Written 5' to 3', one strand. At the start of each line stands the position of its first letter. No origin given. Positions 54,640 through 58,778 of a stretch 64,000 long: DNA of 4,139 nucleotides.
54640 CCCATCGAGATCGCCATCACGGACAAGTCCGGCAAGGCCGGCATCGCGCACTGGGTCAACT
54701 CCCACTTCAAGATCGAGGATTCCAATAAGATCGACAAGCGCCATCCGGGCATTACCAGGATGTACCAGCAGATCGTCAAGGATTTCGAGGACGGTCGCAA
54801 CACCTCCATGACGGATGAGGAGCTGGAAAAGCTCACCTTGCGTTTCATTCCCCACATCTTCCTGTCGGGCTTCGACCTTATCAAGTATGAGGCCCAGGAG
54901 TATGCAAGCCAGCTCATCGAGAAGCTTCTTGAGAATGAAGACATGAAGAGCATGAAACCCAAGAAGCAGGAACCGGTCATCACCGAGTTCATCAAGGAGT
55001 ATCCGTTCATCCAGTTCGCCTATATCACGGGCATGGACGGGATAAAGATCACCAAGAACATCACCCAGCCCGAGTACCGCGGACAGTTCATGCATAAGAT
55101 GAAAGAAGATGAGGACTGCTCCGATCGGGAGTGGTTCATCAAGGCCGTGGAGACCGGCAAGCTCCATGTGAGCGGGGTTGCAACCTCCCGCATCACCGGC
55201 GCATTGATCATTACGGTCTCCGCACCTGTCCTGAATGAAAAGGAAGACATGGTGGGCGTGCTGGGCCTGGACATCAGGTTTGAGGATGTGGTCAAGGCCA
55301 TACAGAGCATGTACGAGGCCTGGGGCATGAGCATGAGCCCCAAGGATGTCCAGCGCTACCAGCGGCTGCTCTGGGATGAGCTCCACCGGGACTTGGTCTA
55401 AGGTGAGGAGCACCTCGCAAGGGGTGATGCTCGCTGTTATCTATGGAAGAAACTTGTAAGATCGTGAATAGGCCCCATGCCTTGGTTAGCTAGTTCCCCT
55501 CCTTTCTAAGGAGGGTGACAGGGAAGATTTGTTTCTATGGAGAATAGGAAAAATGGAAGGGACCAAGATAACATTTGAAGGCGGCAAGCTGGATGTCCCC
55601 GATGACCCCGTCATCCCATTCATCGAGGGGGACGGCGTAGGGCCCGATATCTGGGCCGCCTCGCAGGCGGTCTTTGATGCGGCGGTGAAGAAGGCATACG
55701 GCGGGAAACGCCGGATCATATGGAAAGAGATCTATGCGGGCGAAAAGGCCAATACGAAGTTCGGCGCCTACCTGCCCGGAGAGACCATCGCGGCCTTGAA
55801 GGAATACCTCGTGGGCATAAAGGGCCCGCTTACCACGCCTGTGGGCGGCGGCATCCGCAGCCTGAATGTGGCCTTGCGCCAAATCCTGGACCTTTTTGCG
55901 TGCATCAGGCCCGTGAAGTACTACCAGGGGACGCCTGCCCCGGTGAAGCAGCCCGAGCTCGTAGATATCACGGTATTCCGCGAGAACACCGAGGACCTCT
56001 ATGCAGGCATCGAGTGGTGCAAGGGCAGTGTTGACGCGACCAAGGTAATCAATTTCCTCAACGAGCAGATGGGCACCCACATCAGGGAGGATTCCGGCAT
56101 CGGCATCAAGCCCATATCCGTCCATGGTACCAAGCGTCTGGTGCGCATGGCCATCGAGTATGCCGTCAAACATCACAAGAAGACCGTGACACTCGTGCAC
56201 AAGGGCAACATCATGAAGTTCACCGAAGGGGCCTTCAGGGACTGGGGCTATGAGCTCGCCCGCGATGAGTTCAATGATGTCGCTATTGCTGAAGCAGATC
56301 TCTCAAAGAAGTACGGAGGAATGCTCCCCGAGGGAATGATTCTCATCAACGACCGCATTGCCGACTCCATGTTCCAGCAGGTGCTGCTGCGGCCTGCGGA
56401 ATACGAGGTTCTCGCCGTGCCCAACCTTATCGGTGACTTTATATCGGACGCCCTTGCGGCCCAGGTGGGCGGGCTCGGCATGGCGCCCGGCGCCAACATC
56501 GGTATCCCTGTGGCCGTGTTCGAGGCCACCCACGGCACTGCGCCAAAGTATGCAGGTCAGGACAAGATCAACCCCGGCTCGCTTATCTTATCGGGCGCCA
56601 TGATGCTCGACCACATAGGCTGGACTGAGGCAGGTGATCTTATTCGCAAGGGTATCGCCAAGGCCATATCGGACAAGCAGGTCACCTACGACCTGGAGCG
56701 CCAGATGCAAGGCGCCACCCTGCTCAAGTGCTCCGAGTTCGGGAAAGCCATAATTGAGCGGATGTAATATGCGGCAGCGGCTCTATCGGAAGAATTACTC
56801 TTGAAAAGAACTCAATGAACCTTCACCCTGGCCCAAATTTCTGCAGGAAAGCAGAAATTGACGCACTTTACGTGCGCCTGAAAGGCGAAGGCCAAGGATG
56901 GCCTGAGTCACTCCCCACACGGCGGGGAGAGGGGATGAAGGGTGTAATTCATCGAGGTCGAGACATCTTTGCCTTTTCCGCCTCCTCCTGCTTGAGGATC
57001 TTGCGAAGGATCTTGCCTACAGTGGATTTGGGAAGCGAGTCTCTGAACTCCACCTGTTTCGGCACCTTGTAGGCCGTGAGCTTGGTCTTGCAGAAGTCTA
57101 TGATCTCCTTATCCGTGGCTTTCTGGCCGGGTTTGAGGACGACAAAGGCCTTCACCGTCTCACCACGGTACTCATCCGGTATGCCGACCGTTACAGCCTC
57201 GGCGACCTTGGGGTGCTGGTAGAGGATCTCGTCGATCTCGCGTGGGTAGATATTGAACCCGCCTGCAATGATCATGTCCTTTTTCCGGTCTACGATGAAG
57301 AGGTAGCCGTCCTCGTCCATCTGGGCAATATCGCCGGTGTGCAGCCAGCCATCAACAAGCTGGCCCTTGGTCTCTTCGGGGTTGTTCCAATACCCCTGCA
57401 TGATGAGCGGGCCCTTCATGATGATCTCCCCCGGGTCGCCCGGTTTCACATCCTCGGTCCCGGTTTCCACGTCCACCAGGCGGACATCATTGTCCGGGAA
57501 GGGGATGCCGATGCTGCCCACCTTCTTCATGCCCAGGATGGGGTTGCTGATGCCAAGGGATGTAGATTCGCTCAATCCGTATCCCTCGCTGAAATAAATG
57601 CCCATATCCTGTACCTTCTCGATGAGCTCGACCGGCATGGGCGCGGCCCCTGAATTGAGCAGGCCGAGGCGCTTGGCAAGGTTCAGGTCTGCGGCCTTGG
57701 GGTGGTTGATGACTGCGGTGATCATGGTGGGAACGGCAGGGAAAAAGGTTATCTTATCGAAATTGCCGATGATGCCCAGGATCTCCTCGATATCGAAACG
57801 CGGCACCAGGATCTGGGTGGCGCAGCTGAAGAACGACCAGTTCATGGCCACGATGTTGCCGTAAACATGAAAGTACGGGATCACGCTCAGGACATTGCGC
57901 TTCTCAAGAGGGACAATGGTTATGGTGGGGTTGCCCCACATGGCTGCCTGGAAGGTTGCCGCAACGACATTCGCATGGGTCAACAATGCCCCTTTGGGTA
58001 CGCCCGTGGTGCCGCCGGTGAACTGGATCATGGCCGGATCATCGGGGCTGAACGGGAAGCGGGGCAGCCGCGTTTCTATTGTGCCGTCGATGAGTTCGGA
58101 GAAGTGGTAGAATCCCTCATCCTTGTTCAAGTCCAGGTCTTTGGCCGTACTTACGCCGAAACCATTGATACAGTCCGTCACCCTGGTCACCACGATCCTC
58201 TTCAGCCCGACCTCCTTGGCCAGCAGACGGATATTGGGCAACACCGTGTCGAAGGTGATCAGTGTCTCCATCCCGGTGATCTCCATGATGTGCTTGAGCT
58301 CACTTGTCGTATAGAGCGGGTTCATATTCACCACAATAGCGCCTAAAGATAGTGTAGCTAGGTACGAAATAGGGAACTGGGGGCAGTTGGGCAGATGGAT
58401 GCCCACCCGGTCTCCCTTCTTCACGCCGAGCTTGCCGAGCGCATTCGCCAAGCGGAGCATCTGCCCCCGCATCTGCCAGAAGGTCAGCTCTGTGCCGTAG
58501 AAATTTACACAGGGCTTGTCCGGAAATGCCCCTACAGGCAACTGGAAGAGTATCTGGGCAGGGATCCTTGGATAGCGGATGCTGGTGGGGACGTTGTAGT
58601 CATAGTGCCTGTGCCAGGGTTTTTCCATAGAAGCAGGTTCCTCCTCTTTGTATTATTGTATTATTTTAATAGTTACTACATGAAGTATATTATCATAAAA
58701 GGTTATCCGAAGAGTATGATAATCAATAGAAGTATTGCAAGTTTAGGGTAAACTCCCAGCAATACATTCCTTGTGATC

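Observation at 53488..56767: IPMS/homocitrate/Re-citrate-synthase-family enzyme with a C-terminal Cache-like domain, immediately upstream of icd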

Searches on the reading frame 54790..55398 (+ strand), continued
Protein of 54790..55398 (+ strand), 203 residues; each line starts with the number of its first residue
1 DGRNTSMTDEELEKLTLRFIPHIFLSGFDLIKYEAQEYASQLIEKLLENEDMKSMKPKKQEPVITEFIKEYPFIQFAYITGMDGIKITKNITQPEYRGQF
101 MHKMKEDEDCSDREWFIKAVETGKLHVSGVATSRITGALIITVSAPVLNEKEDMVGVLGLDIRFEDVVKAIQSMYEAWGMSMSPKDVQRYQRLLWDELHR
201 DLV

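Call 45: search_solved_structures(query=A2, max_evalue=1, show_alignments=5)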
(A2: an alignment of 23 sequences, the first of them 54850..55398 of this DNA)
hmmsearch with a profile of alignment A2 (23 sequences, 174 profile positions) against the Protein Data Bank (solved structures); distinct sequences matched with E-value up to 1: 18.
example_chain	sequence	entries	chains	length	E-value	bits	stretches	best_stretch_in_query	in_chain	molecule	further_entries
4jgo_A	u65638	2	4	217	6.3e-08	35.7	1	37-146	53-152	Sporulation kinase D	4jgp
4xmq_A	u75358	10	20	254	1.1e-07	35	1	73-150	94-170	Putative methyl-accepting chemotaxis signal transduction protein | Methyl-accepting chemotaxis protein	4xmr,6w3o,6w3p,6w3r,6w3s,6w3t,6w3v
4jgq_A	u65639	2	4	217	1.2e-06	31.6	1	37-146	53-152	Sporulation kinase D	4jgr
7w0w_A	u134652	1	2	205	5.7e-05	26.1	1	89-156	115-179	Methyl-accepting chemotaxis protein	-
5ltx_A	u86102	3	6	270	9.6e-05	25.4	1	87-154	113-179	Chemotaxis protein | Methyl-accepting chemotaxis protein PctA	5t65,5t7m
9koo_A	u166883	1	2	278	9.7e-05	25.4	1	87-154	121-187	Methyl-accepting chemotaxis protein PctA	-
6iop_A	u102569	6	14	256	0.0016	21.4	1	86-154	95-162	Methyl-accepting chemotaxis protein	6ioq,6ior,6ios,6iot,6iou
5ltv_A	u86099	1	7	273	0.032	17.2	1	80-152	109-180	Chemotactic transducer PctC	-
5lt9_A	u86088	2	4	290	0.043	16.8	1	85-154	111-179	Methyl-accepting chemotaxis protein PctB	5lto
2bas_A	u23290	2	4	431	0.086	15.8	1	32-129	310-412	YkuI protein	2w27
9nia_A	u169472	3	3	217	0.094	15.6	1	93-159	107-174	histidine kinase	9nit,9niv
5ave_A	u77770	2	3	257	0.14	15.1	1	91-153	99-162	Methyl-accepting chemotaxis (MCP) signaling domain protein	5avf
3c8c_A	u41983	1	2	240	0.16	14.9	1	91-153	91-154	Methyl-accepting chemotaxis protein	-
9hvj_A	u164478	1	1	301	0.18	14.7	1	87-153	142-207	Cache domain protein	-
6iov_A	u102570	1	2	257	0.21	14.5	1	91-153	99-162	Methyl-accepting chemotaxis (MCP) signaling domain protein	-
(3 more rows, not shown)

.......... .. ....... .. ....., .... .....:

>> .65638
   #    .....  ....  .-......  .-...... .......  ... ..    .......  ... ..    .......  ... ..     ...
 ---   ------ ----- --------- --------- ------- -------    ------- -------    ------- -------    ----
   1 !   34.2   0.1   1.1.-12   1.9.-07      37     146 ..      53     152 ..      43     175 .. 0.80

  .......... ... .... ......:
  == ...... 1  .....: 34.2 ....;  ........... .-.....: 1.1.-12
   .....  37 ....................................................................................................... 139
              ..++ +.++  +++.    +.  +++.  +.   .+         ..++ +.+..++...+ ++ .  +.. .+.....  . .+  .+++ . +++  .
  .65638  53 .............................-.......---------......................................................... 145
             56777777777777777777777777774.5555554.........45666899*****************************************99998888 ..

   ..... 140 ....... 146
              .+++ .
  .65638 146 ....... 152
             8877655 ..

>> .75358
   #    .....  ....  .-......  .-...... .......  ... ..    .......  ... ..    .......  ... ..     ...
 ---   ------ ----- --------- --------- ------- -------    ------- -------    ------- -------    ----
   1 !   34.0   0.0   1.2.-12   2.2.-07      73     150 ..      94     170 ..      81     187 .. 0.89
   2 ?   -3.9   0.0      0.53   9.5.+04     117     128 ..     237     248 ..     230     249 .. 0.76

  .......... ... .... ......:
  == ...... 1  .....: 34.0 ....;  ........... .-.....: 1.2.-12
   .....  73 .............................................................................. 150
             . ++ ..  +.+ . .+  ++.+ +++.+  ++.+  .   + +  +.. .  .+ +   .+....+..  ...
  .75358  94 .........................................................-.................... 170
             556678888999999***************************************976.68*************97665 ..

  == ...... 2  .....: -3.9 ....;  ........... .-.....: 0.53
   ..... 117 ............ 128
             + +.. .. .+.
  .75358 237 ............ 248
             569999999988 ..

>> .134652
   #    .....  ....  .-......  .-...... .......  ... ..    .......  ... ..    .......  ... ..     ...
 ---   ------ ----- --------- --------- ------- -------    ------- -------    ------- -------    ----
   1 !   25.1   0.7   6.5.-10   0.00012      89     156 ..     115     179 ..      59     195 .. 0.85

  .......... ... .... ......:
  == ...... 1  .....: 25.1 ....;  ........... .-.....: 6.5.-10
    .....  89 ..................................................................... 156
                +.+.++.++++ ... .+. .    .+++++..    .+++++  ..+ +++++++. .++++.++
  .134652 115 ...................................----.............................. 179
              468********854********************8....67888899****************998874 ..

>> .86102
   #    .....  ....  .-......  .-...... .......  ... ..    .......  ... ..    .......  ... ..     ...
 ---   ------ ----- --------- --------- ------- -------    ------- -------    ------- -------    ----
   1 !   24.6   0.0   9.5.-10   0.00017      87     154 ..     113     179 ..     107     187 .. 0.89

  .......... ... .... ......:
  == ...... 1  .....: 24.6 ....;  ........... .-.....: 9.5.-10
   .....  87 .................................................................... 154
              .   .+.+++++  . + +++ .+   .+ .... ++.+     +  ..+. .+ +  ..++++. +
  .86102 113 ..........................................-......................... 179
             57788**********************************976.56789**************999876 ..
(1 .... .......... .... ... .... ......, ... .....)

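Call 58: search_protein_families(library=pfam, proteins=[P0137, P0139, P0141, P0155, P0161, P0169, P0178, P0190], max_evalue=0.001)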
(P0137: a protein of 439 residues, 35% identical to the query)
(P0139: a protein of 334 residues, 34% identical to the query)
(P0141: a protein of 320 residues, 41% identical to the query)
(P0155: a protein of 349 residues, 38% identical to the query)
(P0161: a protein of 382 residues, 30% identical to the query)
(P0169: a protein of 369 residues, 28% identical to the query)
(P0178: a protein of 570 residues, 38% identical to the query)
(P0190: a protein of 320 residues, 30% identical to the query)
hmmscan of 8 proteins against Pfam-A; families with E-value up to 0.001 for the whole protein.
P0137 (439 aa): 3 families
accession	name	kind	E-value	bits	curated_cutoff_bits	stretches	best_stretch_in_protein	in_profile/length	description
PF22673.2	MCP-like_PDC_1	-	4.1e-12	47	27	1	329-422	16-111/113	Methyl-accepting chemotaxis protein-like, first PDC sensor domain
PF02743.24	dCache_1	-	9.7e-12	45.4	45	1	281-425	22-158/240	Cache domain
PF00682.25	HMGL-like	-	8.4e-06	25.8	29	1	101-152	204-254/260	HMGL-like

P0139 (334 aa): 3 families
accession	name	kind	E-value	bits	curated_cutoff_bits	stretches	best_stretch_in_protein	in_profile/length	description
PF22673.2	MCP-like_PDC_1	-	1.3e-12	48.5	27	1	221-317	13-111/113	Methyl-accepting chemotaxis protein-like, first PDC sensor domain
PF02743.24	dCache_1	-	3.1e-12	47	45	1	178-321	24-159/240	Cache domain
PF00682.25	HMGL-like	-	0.00043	20.2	29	1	7-48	215-255/260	HMGL-like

P0141 (320 aa): 2 families
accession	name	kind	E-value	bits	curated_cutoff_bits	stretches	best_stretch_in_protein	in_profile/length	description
PF22673.2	MCP-like_PDC_1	-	1.1e-09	39.1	27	1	201-305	2-111/113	Methyl-accepting chemotaxis protein-like, first PDC sensor domain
PF16199.10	Radical_SAM_C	-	0.00093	19.7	31.9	0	125-176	7-57/85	Radical_SAM C-terminal domain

P0155 (349 aa): 3 families
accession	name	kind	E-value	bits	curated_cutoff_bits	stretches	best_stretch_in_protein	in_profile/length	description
PF02743.24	dCache_1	-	6.5e-14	52.5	45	1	236-334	62-155/240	Cache domain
PF22673.2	MCP-like_PDC_1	-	5.5e-12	46.5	27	1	241-334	16-111/113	Methyl-accepting chemotaxis protein-like, first PDC sensor domain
PF04203.18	Sortase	-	0.00015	22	26.6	1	168-239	1-77/125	Sortase domain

P0161 (382 aa): 3 families
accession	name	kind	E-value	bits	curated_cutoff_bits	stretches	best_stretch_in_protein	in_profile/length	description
PF00015.26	MCPsignal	-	3.1e-19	69.9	34.6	1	89-201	3-116/172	Methyl-accepting chemotaxis protein (MCP) signalling domain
PF02743.24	dCache_1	-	1.4e-12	48.1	45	1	230-380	29-156/240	Cache domain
PF22673.2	MCP-like_PDC_1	-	1.2e-09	39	27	1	316-379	48-111/113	Methyl-accepting chemotaxis protein-like, first PDC sensor domain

P0169 (369 aa): 4 families
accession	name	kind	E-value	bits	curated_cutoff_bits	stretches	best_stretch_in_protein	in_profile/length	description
PF00015.26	MCPsignal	-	2.1e-19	70.5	34.6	1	57-164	13-109/172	Methyl-accepting chemotaxis protein (MCP) signalling domain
PF02743.24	dCache_1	-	1.3e-09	38.4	45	1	241-360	37-155/240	Cache domain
PF10388.15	YkuI_C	-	1.4e-09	38.4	26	1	255-345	57-149/166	EAL-domain associated signalling protein domain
PF22673.2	MCP-like_PDC_1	-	7.2e-07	30.1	27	1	293-360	44-111/113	Methyl-accepting chemotaxis protein-like, first PDC sensor domain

P0178 (570 aa): 3 families
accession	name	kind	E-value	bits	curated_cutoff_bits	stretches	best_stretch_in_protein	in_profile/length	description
PF00015.26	MCPsignal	-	2.1e-40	138.8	34.6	1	224-406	3-171/172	Methyl-accepting chemotaxis protein (MCP) signalling domain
PF22673.2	MCP-like_PDC_1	-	8.7e-11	42.7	27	1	509-570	48-108/113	Methyl-accepting chemotaxis protein-like, first PDC sensor domain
PF02743.24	dCache_1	-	3.2e-07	30.6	45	1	474-569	61-151/240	Cache domain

P0190 (320 aa): 4 families
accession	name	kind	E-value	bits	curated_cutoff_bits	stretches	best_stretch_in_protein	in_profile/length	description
PF02743.24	dCache_1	-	4.2e-13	49.8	45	1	139-270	29-158/240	Cache domain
PF00015.26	MCPsignal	-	2.2e-12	47.6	34.6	1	2-97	74-169/172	Methyl-accepting chemotaxis protein (MCP) signalling domain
PF22673.2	MCP-like_PDC_1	-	1.3e-09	39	27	1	198-267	42-111/113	Methyl-accepting chemotaxis protein-like, first PDC sensor domain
PF10388.15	YkuI_C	-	4.6e-05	23.8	26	1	176-251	70-148/166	EAL-domain associated signalling protein domain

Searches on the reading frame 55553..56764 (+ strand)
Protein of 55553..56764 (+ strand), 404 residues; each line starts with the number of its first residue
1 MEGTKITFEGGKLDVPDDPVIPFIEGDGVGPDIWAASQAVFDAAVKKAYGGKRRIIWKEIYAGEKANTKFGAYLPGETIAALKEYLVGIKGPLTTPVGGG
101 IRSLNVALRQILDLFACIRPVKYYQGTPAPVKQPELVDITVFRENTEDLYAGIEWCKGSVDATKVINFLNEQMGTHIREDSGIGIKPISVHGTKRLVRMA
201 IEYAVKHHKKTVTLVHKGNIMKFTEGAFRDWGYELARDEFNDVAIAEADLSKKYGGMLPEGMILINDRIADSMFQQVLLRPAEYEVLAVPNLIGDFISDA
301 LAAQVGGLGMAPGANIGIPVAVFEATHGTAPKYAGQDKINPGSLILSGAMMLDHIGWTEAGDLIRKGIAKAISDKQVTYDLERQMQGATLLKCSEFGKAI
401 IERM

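Call 3: search_protein_families(library=pfam, proteins=[window:55553-56764:+], max_evalue=1)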
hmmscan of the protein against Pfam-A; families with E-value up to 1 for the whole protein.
window:55553-56764:+ (404 aa): 1 family
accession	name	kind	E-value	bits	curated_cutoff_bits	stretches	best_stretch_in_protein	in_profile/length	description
PF00180.25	Iso_dh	-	6.3e-90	302.4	27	1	21-400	2-348/348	Isocitrate/isopropylmalate dehydrogenase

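Call 4: search_protein_families(library=ncbifam, proteins=[window:55553-56764:+], max_evalue=1)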
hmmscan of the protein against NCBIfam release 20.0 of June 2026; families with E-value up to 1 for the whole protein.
window:55553-56764:+ (404 aa): 18 families
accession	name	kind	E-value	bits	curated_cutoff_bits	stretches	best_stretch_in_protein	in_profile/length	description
TIGR00183.1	prok_nadp_idh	equivalog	1.7e-198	659.6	567.3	1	2-404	10-416/417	isocitrate dehydrogenase (NADP(+))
NF005425.0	PRK07006.1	equivalog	1e-190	633.9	490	1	2-404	10-416/416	NADP-dependent isocitrate dehydrogenase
NF005610.0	PRK07362.1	equivalog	3.8e-169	563.3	585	2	2-248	12-270/474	NADP-dependent isocitrate dehydrogenase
NF005036.0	PRK06451.1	equivalog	9.3e-149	495.6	484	1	3-404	8-408/412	NADP-dependent isocitrate dehydrogenase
NF006673.0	PRK09222.1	equivalog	5.1e-74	250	509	1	21-404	7-341/482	NADP-dependent isocitrate dehydrogenase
NF006529.0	PRK08997.1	equivalog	4.3e-70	236.3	510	1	21-404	6-335/335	isocitrate dehydrogenase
TIGR02088.1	LEU3_arch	subfamily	4.1e-64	216.9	409.8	3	263-384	192-313/324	isopropylmalate/isohomocitrate dehydrogenases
TIGR00175.1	mito_nad_idh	equivalog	1.4e-60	205.2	432.4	2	185-404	140-334/334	isocitrate dehydrogenase (NAD(+))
TIGR02924.1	ICDH_alpha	equivalog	8.4e-59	199.9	561.35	1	23-404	5-337/473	isocitrate dehydrogenase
NF040626.1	AksF2_Meth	equivalog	1.2e-56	192.4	540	1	22-382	5-314/333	homoisocitrate dehydrogenase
NF040619.1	AksF_Meth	equivalog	2.6e-53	181.3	500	1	22-386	5-335/343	homoisocitrate dehydrogenase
NF002898.0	PRK03437.1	equivalog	2e-45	155.6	393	1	22-380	8-331/347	3-isopropylmalate dehydrogenase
TIGR02089.1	TTC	equivalog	1.9e-34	119.1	470.4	1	21-387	6-341/352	tartrate dehydrogenase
NF040855.1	iso_homocit_dh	equivalog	9.3e-34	117.2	680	2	264-386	187-307/345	isocitrate--homoisocitrate dehydrogenase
NF006048.0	PRK08194.1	equivalog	4.1e-31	108.3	501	1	21-385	6-336/352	tartrate dehydrogenase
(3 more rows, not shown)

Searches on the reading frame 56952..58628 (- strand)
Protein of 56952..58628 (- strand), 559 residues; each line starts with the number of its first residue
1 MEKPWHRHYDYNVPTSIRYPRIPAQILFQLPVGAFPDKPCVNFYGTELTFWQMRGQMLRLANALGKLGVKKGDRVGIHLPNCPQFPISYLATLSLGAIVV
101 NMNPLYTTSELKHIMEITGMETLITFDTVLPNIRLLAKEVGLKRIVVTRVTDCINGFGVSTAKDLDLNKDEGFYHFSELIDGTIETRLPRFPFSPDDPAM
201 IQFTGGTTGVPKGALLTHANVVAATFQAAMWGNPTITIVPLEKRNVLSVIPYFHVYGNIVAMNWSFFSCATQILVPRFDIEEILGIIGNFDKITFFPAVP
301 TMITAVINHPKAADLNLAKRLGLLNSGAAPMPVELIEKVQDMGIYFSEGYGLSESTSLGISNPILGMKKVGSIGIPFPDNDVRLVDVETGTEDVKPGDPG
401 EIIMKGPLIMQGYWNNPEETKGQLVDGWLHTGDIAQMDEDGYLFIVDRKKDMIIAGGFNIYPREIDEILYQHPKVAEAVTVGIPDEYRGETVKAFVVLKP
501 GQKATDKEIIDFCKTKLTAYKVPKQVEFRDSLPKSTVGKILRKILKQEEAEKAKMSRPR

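Call 37: search_protein_families(library=pfam, proteins=[window:56952-58628:-], max_evalue=0.00001)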
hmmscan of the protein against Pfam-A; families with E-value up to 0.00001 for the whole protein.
window:56952-58628:- (559 aa): 2 families
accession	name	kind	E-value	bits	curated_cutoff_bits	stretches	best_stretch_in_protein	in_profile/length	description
PF00501.34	AMP-binding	-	2.7e-79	267.2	29.9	1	33-414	6-384/384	AMP-binding enzyme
PF13193.12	AMP-binding_C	-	2.7e-22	79.9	24.5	1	464-539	1-76/76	AMP-binding enzyme C-terminal domain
